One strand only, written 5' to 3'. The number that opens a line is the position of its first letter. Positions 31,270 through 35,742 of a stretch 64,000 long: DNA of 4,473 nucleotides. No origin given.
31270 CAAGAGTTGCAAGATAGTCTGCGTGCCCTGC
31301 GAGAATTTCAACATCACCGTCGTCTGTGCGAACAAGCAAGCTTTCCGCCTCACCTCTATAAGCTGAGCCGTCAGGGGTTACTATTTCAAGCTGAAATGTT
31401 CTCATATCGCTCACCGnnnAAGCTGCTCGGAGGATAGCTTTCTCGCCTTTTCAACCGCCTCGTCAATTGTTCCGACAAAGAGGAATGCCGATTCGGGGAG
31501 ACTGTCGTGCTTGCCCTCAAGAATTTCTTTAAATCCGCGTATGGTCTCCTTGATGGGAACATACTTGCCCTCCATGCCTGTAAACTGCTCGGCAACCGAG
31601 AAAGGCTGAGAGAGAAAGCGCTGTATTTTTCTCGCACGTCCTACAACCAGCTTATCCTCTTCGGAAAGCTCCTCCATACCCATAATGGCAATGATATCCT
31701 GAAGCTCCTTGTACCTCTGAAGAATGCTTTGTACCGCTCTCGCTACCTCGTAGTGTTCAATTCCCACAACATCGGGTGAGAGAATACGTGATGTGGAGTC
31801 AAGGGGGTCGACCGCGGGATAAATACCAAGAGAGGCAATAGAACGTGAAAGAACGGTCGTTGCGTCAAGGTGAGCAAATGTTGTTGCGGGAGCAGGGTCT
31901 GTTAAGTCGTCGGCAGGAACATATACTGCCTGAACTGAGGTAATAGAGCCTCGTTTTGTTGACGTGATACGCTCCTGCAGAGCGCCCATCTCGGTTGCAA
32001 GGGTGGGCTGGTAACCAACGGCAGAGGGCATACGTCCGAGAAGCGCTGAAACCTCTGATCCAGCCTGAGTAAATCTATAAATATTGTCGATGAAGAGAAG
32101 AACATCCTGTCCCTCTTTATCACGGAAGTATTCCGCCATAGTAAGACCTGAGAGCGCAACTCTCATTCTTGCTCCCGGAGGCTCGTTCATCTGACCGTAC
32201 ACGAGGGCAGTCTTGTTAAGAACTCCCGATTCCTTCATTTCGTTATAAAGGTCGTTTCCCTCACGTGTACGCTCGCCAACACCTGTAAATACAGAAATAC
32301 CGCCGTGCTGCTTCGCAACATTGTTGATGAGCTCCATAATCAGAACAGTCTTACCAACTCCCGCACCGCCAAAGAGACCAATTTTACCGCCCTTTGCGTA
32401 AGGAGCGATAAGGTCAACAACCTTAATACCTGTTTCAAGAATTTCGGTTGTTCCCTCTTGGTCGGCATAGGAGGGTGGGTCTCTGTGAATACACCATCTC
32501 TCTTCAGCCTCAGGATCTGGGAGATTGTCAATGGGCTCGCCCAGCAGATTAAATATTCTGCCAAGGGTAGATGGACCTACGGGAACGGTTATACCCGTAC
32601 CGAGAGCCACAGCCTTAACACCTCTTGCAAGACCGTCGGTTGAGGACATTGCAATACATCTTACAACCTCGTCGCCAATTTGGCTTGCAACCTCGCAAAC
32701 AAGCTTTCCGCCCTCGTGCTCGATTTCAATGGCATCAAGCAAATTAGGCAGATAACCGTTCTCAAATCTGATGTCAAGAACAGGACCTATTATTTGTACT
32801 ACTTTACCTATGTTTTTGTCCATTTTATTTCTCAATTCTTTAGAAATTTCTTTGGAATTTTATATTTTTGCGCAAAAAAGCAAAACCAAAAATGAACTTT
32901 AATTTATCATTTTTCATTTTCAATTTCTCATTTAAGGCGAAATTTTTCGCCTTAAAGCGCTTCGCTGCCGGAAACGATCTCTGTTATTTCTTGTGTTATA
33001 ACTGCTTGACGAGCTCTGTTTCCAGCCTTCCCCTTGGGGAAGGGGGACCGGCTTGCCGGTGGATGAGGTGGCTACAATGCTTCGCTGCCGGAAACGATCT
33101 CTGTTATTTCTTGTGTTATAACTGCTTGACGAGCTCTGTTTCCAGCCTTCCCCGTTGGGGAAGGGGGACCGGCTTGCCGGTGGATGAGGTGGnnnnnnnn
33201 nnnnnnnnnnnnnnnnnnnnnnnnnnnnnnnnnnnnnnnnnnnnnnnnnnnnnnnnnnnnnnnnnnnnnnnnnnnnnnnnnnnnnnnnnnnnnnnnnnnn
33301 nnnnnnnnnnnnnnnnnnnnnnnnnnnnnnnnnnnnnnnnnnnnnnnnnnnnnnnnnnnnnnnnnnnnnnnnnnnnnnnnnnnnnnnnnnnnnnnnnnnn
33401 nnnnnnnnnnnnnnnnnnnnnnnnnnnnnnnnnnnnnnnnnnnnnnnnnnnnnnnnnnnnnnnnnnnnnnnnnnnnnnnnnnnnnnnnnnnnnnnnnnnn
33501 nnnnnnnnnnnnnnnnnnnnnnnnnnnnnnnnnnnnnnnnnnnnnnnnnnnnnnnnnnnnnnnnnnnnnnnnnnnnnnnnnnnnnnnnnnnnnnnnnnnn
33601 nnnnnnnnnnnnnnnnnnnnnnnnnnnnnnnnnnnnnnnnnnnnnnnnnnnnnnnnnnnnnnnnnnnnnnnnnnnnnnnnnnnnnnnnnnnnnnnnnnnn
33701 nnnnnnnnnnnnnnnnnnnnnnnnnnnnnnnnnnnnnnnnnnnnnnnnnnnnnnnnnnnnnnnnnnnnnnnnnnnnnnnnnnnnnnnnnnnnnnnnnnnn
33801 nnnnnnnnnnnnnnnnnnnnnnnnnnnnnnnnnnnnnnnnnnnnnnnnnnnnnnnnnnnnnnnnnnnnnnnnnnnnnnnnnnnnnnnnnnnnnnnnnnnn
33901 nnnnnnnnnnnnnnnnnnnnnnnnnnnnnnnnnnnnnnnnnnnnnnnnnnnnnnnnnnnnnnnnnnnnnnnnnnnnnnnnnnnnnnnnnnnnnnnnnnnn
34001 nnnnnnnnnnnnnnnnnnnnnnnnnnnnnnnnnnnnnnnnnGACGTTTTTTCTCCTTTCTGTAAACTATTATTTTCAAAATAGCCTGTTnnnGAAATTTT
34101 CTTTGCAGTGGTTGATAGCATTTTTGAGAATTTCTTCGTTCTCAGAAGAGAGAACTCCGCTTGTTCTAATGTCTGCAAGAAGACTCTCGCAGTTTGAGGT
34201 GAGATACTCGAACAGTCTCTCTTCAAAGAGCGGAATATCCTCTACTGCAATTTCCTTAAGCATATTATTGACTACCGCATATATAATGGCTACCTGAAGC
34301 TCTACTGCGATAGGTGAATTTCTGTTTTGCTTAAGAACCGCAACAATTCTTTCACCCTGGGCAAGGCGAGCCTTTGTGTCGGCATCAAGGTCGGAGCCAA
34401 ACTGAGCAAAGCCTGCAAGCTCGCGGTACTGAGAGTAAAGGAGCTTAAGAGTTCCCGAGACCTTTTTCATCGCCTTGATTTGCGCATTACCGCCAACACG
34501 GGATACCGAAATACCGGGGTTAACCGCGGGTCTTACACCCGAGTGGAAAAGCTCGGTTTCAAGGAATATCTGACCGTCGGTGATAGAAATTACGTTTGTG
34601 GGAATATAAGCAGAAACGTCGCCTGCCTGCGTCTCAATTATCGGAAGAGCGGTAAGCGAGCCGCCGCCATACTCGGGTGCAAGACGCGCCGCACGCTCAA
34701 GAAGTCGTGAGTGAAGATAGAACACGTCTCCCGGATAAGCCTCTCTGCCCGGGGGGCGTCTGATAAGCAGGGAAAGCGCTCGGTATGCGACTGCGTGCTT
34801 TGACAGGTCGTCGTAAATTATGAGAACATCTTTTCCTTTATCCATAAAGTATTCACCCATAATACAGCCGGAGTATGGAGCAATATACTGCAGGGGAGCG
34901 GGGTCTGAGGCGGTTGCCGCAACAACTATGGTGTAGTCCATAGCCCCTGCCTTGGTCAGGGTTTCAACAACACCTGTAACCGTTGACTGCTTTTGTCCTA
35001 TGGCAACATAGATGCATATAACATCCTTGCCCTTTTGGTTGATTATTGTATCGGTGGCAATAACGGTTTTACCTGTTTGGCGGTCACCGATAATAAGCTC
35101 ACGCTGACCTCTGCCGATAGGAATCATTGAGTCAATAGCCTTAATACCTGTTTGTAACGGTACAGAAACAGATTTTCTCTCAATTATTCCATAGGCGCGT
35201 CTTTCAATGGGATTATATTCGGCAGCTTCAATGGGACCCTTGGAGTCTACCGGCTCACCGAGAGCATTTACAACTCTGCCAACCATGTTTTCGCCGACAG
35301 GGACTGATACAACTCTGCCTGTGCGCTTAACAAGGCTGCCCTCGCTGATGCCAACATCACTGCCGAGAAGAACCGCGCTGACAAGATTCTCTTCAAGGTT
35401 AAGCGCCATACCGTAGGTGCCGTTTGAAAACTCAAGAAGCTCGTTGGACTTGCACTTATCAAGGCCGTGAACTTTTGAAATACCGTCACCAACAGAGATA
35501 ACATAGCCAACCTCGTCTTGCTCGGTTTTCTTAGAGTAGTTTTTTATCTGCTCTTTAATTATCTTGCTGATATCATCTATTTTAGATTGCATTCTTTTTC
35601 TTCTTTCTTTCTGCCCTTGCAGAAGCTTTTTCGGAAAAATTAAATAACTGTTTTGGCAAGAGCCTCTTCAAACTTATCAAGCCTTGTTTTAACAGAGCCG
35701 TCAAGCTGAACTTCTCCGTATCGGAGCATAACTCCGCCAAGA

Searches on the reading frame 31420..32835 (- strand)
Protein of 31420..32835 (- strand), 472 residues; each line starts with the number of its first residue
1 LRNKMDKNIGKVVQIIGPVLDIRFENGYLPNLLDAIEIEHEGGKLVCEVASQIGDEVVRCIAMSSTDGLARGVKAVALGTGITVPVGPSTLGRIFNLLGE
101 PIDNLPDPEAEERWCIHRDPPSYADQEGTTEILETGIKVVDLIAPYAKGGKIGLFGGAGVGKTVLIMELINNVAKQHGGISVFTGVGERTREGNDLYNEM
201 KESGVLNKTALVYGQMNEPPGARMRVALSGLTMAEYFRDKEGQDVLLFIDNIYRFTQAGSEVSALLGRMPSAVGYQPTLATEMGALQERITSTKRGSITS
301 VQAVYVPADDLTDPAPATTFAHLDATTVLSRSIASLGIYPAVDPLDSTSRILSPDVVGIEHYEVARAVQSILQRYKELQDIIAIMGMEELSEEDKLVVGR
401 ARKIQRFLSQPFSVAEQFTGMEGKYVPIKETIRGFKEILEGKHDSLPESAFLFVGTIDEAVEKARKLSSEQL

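Call 109: search_protein_families(library=pfam, proteins=[window:31420-32835:-], max_evalue=0.0001)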
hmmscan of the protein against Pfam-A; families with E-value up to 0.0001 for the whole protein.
window:31420-32835:- (472 aa): 3 families
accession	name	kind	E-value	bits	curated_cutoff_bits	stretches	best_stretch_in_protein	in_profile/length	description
PF00006.31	ATP-synt_ab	-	8.3e-75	251.5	29.5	1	136-349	1-213/213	ATP synthase alpha/beta family, nucleotide-binding domain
PF22919.1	ATP-synt_VA_C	-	4.7e-18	65.5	24.7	1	356-443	7-97/101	C-terminal domain of V and A type ATP synthase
PF02874.29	ATP-synt_ab_N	-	1.8e-17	64.1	20.9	1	12-79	1-69/69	ATP synthase alpha/beta family, beta-barrel domain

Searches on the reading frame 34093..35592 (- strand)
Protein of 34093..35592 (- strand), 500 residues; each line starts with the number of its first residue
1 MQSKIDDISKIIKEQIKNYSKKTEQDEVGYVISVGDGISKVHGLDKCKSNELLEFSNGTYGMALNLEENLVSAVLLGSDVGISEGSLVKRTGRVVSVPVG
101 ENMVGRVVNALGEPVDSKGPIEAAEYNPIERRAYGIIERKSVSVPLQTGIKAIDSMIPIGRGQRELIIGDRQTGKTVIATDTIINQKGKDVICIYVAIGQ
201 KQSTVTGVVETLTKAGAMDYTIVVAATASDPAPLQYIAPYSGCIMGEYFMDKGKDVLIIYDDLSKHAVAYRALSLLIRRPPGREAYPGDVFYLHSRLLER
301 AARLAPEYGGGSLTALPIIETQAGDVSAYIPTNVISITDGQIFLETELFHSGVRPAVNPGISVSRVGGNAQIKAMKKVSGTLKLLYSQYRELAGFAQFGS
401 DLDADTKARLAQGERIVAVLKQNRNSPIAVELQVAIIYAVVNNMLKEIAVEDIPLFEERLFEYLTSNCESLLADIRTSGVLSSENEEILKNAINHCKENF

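Call 109: search_protein_families(library=pfam, proteins=[window:34093-35592:-], max_evalue=0.0001)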
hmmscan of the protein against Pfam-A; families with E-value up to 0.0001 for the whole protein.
window:34093-35592:- (500 aa): 3 families
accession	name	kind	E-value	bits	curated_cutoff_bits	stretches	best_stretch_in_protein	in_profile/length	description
PF00006.31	ATP-synt_ab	-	9e-86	287.3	29.5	1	149-364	1-213/213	ATP synthase alpha/beta family, nucleotide-binding domain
PF00306.32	ATP-synt_ab_C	-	1.7e-43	148.4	27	1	371-495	1-125/126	ATP synthase alpha/beta chain, C terminal domain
PF02874.29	ATP-synt_ab_N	-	1.1e-16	61.5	20.9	1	27-92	4-69/69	ATP synthase alpha/beta family, beta-barrel domain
